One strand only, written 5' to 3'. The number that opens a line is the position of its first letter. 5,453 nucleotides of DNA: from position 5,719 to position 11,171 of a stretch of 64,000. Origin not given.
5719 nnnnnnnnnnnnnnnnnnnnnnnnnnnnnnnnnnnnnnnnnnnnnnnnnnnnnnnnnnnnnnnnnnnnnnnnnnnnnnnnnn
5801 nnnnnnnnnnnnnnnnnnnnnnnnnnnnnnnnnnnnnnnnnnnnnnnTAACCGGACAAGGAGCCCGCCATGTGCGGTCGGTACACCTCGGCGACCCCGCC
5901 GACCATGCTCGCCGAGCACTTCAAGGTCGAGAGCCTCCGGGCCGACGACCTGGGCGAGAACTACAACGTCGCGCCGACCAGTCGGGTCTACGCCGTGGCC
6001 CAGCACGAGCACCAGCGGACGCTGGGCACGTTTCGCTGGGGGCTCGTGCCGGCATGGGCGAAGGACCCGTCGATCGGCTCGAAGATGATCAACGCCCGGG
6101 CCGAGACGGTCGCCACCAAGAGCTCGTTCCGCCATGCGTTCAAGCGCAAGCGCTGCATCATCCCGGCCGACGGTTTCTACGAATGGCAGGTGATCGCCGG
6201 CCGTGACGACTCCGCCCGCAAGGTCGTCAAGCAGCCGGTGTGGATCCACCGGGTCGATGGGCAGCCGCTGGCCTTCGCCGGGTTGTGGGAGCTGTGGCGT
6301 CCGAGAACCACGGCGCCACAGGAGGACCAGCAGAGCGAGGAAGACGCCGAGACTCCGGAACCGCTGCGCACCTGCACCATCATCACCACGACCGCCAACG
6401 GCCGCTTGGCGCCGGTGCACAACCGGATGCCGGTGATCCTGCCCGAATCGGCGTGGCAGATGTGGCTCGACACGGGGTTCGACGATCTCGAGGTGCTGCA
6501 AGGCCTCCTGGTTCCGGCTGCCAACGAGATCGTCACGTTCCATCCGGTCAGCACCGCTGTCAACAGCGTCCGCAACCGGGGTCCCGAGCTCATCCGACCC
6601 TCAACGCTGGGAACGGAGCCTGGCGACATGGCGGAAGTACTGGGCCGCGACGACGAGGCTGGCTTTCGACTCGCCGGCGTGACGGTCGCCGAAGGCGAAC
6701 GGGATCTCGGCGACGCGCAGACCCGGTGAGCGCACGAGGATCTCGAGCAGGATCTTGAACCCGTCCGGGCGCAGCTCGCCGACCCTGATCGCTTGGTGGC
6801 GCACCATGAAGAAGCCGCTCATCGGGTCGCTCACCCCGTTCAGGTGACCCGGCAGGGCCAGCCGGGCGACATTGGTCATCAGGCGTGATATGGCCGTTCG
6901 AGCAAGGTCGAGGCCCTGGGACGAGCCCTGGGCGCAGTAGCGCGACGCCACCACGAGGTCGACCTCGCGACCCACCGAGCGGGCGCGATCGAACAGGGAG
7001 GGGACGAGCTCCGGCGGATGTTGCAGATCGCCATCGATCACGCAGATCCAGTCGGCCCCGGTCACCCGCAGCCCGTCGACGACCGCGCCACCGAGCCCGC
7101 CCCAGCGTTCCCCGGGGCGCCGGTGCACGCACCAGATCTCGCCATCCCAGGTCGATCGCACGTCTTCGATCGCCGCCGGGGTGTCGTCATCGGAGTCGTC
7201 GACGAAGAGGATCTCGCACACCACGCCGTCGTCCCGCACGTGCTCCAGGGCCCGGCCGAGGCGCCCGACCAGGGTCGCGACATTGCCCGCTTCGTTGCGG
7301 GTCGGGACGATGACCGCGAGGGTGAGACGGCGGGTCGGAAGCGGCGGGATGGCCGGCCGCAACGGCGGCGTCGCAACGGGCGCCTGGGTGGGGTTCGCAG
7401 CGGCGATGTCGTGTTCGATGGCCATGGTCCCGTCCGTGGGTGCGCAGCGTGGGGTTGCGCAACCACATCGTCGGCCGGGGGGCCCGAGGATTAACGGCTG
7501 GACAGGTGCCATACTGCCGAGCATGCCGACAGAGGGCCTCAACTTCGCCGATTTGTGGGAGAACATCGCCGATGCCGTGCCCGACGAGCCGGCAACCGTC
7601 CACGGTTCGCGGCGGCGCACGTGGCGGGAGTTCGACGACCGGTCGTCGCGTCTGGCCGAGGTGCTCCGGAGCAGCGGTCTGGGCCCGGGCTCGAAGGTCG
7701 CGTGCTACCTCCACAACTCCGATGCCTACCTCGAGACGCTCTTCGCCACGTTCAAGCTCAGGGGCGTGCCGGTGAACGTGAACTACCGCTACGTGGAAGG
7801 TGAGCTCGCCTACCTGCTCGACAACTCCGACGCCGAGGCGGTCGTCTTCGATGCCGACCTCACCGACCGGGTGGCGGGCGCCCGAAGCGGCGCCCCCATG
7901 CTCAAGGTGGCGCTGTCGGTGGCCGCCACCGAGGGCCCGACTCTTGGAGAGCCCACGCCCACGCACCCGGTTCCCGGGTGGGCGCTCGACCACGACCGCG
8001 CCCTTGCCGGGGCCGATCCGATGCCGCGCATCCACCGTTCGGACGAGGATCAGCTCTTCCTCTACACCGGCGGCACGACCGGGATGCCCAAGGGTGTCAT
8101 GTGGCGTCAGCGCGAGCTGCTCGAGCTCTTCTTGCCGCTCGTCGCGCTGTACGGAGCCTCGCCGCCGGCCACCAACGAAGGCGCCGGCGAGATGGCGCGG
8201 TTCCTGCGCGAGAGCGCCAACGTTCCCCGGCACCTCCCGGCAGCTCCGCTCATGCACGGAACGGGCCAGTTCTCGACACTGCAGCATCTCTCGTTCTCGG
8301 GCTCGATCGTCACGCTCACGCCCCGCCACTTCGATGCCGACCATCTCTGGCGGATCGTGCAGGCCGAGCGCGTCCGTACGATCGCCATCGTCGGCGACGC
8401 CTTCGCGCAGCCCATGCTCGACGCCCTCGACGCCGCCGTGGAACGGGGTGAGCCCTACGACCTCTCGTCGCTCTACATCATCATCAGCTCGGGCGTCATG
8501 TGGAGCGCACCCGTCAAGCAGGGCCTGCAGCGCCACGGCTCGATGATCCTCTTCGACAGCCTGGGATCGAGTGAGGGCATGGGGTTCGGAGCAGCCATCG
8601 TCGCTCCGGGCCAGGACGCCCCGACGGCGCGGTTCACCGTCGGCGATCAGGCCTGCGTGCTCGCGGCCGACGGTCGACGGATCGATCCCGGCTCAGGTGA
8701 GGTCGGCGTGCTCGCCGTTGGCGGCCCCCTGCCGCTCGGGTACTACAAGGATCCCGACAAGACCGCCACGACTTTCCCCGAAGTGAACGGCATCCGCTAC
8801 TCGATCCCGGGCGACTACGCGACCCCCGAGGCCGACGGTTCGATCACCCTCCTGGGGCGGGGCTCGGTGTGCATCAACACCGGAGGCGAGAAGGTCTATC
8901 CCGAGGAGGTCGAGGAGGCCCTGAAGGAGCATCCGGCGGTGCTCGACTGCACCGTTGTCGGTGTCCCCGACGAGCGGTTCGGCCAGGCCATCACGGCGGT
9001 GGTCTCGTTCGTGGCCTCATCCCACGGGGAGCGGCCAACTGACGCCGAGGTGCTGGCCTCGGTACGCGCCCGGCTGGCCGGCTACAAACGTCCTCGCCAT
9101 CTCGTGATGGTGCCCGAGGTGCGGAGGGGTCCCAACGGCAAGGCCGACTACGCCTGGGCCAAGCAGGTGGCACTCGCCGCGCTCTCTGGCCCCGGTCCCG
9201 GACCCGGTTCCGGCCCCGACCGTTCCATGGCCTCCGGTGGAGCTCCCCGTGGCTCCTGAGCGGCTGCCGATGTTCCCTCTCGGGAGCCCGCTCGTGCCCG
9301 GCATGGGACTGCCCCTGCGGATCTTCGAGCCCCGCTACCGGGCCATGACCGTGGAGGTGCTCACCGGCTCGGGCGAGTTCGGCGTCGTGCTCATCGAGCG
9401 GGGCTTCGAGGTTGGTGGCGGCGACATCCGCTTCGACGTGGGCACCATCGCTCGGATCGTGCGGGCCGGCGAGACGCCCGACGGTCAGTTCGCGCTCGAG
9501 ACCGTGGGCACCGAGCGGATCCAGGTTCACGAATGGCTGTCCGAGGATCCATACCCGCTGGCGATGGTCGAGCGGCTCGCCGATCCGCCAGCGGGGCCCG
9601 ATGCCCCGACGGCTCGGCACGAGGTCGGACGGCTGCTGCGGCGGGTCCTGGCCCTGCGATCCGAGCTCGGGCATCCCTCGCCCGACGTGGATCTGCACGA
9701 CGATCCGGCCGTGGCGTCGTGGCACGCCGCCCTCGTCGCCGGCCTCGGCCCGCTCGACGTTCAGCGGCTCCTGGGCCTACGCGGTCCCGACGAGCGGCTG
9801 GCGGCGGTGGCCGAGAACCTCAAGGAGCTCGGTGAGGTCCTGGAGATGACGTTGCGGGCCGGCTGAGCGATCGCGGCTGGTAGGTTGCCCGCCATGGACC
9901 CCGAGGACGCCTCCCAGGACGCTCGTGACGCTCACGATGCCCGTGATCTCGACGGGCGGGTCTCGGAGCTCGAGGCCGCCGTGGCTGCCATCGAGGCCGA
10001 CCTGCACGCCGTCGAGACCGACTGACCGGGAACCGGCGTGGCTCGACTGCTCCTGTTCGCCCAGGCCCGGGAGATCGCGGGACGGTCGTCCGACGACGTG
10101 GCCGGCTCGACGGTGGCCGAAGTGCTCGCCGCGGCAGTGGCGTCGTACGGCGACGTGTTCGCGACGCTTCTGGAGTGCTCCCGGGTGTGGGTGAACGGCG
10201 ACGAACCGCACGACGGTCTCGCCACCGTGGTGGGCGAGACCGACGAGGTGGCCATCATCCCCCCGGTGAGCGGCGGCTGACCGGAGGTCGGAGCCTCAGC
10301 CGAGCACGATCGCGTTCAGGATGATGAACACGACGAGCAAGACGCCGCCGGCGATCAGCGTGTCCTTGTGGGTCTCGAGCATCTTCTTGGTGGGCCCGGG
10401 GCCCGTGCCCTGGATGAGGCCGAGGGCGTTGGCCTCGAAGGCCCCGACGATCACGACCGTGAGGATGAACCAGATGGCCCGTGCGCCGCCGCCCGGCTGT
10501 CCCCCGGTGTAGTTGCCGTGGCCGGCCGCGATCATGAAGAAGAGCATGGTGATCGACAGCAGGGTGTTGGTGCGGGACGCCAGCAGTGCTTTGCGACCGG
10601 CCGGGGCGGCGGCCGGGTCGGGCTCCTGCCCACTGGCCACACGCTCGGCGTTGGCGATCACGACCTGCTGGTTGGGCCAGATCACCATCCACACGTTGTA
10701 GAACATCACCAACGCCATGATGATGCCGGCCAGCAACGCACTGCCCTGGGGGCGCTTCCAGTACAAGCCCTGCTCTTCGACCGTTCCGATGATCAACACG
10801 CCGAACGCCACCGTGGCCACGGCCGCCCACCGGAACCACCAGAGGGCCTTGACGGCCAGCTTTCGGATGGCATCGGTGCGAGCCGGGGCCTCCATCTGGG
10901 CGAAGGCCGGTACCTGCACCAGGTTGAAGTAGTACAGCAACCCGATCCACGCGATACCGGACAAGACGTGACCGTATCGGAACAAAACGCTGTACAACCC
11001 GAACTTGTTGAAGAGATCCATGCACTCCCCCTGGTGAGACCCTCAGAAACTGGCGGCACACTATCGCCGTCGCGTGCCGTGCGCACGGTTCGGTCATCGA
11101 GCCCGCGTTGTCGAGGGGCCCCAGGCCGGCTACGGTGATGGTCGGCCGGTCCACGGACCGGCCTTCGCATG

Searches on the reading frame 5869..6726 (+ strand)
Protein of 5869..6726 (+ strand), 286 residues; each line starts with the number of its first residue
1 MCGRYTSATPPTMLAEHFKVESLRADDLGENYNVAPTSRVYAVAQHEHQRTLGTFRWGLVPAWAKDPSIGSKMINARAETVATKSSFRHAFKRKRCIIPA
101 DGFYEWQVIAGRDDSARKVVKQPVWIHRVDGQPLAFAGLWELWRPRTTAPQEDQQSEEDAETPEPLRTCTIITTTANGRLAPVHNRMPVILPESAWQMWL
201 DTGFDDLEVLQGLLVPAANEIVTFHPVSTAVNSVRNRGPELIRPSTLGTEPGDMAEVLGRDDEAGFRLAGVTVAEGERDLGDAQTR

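Call 19: search_protein_families(library=pfam, proteins=[window:5869-6726:+], max_evalue=0.001)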
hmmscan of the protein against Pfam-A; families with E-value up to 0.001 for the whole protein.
window:5869-6726:+ (286 aa): 1 family
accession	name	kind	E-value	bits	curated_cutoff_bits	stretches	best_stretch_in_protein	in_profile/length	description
PF02586.19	SRAP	-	7e-75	251.7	27.1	1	1-234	1-214/214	SOS response associated peptidase (SRAP)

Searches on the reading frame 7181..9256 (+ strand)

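Call 17: search_protein_families(library=pfam, proteins=[window:7181-9256:+], max_evalue=0.001)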
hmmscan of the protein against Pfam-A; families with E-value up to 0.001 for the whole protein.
window:7181-9256:+ (692 aa): 2 families
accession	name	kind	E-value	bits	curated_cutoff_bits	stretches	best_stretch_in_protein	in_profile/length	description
PF00501.34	AMP-binding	-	3.5e-46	158.2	29.9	1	129-517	4-379/384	AMP-binding enzyme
PF13193.12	AMP-binding_C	-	2.2e-15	57.8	24.5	1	576-654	1-76/76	AMP-binding enzyme C-terminal domain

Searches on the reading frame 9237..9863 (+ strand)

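Call 17: search_protein_families(library=pfam, proteins=[window:9237-9863:+], max_evalue=0.001)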
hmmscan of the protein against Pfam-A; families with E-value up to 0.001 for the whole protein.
window:9237-9863:+ (209 aa): 1 family
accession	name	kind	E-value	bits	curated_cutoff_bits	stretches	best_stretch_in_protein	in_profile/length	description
PF02190.22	LON_substr_bdg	-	1.1e-24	88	28.7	1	10-196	2-199/200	ATP-dependent protease La (LON) substrate-binding domain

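Call 46: search_protein_families(library=ncbifam, proteins=[window:9237-9863:+], max_evalue=0.001)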
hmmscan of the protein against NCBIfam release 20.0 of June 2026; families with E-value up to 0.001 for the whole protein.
window:9237-9863:+ (209 aa): 0 families

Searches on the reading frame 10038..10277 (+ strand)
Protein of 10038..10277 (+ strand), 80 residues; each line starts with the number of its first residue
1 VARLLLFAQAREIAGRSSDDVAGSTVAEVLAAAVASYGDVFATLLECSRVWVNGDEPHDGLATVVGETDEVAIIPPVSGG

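Call 17: search_protein_families(library=pfam, proteins=[window:10038-10277:+], max_evalue=0.001)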
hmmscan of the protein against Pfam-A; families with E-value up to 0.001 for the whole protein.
window:10038-10277:+ (80 aa): 1 family
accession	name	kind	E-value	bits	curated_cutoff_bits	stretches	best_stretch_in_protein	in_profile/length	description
PF02597.26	ThiS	-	1.6e-12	48.2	22.5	1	5-80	2-76/76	ThiS family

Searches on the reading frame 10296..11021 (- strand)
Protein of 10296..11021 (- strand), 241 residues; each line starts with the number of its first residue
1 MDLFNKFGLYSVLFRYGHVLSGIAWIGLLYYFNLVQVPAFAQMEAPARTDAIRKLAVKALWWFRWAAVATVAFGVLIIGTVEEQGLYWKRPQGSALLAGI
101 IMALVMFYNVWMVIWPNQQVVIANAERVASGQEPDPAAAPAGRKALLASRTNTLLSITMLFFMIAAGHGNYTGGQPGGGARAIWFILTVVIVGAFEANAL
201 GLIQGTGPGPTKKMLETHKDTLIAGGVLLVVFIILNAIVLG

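Call 17: search_protein_families(library=pfam, proteins=[window:10296-11021:-], max_evalue=0.001)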
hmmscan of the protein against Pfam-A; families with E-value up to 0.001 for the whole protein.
window:10296-11021:- (241 aa): 1 family
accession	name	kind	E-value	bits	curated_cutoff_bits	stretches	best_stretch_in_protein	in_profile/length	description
PF06181.16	Urate_ox_N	-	3e-12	47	26.9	1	91-192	169-258/295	Urate oxidase N-terminal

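Call 46: search_protein_families(library=ncbifam, proteins=[window:10296-11021:-], max_evalue=0.001)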
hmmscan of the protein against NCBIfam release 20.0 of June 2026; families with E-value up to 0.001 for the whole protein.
window:10296-11021:- (241 aa): 0 families
